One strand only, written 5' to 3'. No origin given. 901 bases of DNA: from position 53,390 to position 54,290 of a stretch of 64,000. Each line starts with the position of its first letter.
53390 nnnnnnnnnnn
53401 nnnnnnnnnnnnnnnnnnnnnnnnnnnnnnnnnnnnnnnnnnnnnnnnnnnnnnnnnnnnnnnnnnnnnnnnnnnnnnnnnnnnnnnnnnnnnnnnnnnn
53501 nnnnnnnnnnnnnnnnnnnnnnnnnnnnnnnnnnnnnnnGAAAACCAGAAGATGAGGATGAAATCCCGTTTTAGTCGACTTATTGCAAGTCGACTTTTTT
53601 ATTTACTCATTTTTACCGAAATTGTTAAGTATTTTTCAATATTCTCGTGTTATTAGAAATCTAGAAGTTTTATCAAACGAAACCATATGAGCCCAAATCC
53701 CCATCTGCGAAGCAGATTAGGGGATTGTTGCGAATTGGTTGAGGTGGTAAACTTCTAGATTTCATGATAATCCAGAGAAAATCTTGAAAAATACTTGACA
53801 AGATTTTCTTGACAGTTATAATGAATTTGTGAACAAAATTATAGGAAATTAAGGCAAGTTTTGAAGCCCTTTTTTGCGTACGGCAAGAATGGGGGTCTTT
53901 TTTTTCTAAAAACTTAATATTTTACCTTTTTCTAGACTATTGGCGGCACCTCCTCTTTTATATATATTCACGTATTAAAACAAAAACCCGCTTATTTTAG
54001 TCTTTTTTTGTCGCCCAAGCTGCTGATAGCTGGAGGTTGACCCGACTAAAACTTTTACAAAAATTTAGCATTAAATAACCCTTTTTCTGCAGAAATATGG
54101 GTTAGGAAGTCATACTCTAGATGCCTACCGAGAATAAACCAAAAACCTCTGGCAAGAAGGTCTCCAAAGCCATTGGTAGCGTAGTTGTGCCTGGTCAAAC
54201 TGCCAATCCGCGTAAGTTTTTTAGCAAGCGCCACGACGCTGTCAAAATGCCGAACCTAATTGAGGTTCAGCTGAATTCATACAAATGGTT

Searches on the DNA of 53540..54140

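Call 71: search_rna_families(source=window, start=53540, end=54140, threshold=evalue, max_evalue=1)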
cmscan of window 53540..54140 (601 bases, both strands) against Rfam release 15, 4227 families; matches with E-value up to 1: 1.
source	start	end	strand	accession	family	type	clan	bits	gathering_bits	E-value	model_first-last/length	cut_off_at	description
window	53761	53825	-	RF03669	mir-2767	Gene; miRNA;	-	18.9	69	0.89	1-80/80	no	mir-2767 microRNA precursor family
